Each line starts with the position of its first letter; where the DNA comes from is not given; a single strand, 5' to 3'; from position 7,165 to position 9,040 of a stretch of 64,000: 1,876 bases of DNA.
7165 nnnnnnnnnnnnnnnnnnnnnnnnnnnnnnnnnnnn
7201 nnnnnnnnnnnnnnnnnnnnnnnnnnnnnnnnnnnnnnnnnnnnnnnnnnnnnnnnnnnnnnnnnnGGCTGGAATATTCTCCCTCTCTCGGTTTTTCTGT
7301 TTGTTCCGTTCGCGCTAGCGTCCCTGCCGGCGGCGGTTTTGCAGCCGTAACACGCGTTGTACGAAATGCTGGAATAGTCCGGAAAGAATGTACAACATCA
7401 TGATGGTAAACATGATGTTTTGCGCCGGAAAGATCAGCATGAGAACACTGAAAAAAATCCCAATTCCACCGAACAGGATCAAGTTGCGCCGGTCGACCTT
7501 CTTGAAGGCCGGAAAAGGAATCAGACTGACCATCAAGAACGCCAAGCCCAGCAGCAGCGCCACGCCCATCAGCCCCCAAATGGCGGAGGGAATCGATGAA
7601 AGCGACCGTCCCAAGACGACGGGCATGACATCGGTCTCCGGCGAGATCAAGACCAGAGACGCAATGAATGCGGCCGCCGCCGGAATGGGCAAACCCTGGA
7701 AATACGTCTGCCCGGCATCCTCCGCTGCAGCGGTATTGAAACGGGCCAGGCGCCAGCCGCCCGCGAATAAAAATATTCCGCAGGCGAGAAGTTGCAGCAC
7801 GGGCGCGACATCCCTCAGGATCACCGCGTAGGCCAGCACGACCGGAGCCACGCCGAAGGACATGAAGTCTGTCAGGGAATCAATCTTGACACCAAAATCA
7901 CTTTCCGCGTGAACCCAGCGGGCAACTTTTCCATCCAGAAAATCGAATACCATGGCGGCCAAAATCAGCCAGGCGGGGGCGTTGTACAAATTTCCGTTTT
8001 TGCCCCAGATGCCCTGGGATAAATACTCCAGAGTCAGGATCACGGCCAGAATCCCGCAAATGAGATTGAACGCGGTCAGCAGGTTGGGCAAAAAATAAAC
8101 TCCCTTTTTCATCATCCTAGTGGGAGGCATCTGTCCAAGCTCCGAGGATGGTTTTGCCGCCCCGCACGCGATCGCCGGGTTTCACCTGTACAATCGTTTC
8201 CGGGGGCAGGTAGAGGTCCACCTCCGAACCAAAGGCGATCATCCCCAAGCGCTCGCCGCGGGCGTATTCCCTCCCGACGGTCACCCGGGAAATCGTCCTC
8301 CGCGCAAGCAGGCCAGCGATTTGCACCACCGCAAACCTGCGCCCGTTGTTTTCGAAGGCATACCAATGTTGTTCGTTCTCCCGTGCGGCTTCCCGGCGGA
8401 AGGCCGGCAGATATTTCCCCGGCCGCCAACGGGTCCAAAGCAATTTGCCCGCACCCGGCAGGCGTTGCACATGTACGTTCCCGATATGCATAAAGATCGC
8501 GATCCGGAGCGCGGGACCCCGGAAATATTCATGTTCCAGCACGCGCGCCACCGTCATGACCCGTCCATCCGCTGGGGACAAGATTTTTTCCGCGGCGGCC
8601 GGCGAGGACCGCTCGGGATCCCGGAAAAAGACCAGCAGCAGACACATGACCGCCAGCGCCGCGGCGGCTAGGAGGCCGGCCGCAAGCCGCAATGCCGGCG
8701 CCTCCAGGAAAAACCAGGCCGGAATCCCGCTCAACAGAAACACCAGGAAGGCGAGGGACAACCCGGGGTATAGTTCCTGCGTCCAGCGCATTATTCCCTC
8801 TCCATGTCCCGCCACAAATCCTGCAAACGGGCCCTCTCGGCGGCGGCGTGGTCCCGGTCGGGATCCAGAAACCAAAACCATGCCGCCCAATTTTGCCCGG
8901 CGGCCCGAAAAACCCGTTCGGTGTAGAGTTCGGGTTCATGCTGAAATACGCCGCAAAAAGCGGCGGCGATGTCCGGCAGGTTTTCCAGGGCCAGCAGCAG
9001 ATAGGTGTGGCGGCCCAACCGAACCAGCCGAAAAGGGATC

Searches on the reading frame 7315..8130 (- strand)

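Call 76: search_protein_families(library=pfam, proteins=[window:7315-8130:-], max_evalue=0.0001)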
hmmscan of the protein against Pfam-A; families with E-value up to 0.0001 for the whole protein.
window:7315-8130:- (271 aa): 1 family
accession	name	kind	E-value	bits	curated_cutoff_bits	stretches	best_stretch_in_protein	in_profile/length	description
PF01066.26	CDP-OH_P_transf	-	4.3e-20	73.1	22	1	14-177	3-138/152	CDP-alcohol phosphatidyltransferase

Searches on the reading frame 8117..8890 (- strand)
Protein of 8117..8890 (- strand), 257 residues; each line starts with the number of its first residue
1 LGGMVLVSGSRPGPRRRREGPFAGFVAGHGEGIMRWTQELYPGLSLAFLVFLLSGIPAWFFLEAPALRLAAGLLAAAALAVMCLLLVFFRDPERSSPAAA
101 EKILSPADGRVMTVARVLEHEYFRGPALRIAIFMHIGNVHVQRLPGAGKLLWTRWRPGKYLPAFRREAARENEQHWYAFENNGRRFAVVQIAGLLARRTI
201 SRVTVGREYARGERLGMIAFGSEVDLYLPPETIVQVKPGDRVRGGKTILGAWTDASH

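Call 76: search_protein_families(library=pfam, proteins=[window:8117-8890:-], max_evalue=0.0001)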
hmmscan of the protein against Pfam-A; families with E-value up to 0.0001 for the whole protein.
window:8117-8890:- (257 aa): 1 family
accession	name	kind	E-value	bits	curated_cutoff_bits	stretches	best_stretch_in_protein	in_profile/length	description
PF02666.20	PS_Dcarbxylase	-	5.6e-36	124.5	22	1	86-249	6-197/198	Phosphatidylserine decarboxylase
